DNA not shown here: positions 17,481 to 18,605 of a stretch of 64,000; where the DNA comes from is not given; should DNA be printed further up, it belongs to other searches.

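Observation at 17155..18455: Duplicated two-gene module: KLFHT-signal lipoprotein + ferritin-like diiron protein (copy A)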

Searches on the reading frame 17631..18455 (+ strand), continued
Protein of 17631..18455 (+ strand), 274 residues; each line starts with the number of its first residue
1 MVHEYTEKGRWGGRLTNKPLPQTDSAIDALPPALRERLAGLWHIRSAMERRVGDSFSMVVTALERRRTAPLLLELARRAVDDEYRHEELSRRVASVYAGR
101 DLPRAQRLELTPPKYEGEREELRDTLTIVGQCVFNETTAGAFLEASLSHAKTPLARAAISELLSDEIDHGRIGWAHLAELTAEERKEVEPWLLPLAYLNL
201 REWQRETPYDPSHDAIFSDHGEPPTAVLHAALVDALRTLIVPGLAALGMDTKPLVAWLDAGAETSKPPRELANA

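Call 69: list_cluster_members(proteins=[P0001, P0270, P0296, P0008, P0309, P0120])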
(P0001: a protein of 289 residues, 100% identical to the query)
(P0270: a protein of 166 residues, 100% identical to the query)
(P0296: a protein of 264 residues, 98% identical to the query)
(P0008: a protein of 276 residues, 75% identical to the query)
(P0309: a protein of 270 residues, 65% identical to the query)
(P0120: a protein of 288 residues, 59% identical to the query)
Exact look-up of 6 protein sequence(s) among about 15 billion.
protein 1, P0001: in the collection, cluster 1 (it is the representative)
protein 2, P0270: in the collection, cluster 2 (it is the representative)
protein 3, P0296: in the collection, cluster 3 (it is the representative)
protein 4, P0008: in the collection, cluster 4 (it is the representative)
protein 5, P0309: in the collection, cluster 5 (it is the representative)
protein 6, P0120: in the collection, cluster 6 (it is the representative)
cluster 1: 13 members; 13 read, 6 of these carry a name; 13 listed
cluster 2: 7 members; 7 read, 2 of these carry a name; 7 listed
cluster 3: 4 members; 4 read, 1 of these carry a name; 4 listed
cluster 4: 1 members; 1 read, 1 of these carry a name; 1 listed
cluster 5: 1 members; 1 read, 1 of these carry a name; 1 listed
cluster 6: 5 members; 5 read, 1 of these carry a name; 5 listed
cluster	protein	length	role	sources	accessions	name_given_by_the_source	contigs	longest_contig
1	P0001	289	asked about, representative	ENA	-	-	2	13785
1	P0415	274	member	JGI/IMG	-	hypothetical protein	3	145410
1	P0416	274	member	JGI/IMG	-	hypothetical protein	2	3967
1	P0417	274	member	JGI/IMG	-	hypothetical protein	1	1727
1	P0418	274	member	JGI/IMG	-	hypothetical protein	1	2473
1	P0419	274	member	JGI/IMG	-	hypothetical protein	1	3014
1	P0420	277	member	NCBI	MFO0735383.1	MAG: hypothetical protein U0270_05870 [Labilithrix sp.]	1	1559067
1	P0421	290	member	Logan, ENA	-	-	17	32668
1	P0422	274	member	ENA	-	-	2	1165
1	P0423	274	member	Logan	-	-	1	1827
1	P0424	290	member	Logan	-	-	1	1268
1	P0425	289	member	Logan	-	-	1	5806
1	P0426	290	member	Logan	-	-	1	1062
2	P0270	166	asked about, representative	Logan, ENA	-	-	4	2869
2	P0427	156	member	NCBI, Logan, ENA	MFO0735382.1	MAG: hypothetical protein U0270_05865 [Labilithrix sp.]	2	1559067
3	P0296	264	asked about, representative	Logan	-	-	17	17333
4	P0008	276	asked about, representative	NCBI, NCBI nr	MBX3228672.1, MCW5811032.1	MAG: hypothetical protein KIT84_08470 [Labilithrix sp.] | hypothetical protein [Labilithrix sp.]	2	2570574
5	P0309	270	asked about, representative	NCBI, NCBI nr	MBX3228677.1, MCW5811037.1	MAG: ferritin-like domain-containing protein [Labilithrix sp.] | ferritin-like domain-containing protein [Labilithrix sp.]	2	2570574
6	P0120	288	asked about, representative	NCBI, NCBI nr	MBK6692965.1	MAG: hypothetical protein IPG50_12310 [Myxococcales bacterium] | hypothetical protein [Myxococcales bacterium]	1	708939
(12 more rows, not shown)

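Call 79: fold_search(model_id=the predicted structure, library=pdb)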
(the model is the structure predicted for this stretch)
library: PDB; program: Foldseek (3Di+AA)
matches with E <= 10: 379; with E <= 0.001: 0
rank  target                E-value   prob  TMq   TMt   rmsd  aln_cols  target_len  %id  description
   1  4kvs                  1.4e-03  1.00  0.50  0.60   8.0       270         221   18  Crystal Structure of Prochlorococcus marinus aldehyde-deformylating oxygenase (mutant A134F) (released 2013-06-26)
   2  4kvr                  2.5e-03  1.00  0.50  0.60   8.3       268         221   18  Crystal Structure of Prochlorococcus marinus aldehyde-deformylating oxygenase (mutant V41Y) (released 2013-06-26)
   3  4kvq                  2.5e-03  1.00  0.49  0.59   7.9       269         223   18  Crystal Structure of Prochlorococcus marinus aldehyde-deformylating oxygenase wild type with palmitic acid bound (released 2013-06-26)
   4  4rc5_A                2.6e-03  1.00  0.44  0.53  10.0       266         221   16  Crystal structure of cyanobacterial aldehyde-deformylating oxygenase (released 2014-12-17)
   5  4tw3                  2.7e-03  1.00  0.50  0.60   8.0       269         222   18  Insights into Substrate and Metal Binding from the Crystal Structure of Cyanobacterial Aldehyde Deformylating Oxygenase  (released 2014-10-15)
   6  2oc5                  3.0e-03  1.00  0.51  0.60   8.3       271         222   17  Crystal structure of a ferritin-like protein (pmt1231) from prochlorococcus marinus str. mit 9313 at 1.68 A resolution (released 2007-02-13)
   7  4pg0                  3.8e-03  1.00  0.50  0.60   8.0       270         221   18  Insights into Substrate and Metal Binding from the Crystal Structure of Cyanobacterial Aldehyde Deformylating Oxygenase  (released 2014-11-26)
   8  4pg1                  4.3e-03  1.00  0.51  0.62   8.1       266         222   19  Insights into Substrate and Metal Binding from the Crystal Structure of Cyanobacterial Aldehyde Deformylating Oxygenase  (released 2014-11-19)
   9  4rc7_A                5.4e-03  1.00  0.51  0.62   6.6       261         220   16  Crystal structure of cyanobacterial aldehyde-deformylating oxygenase F86YF87Y mutant (released 2014-12-17)
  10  4rc6_A                8.1e-03  1.00  0.51  0.63   7.4       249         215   16  Crystal structure of cyanobacterial aldehyde-deformylating oxygenase 122F mutant (released 2014-12-17)
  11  5k53_A                9.7e-03  1.00  0.43  0.52  10.1       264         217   15  Crystal structures of aldehyde deformylating oxygenase from Oscillatoria sp. KNUA011 (released 2016-09-07)
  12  4mud_C                1.0e-02  1.00  0.53  0.64   5.3       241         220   15  Crystal structure of a ring oxydation complex/ phenylacetic acid degradation-like protein (SSO1313) from Sulfolobus so (released 2013-10-09)
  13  4mud_B                1.3e-02  1.00  0.53  0.63   5.3       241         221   15  Crystal structure of a ring oxydation complex/ phenylacetic acid degradation-like protein (SSO1313) from Sulfolobus so (released 2013-10-09)
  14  6jzu_B                1.5e-02  1.00  0.49  0.60   7.8       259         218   16  The crystal structure of acyl-acyl carrier protein (acyl-ACP) reductase (AAR) in complex with aldehyde deformylating o (released 2020-04-01)
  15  4mud_A                2.1e-02  1.00  0.53  0.63   5.3       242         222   14  Crystal structure of a ring oxydation complex/ phenylacetic acid degradation-like protein (SSO1313) from Sulfolobus so (released 2013-10-09)
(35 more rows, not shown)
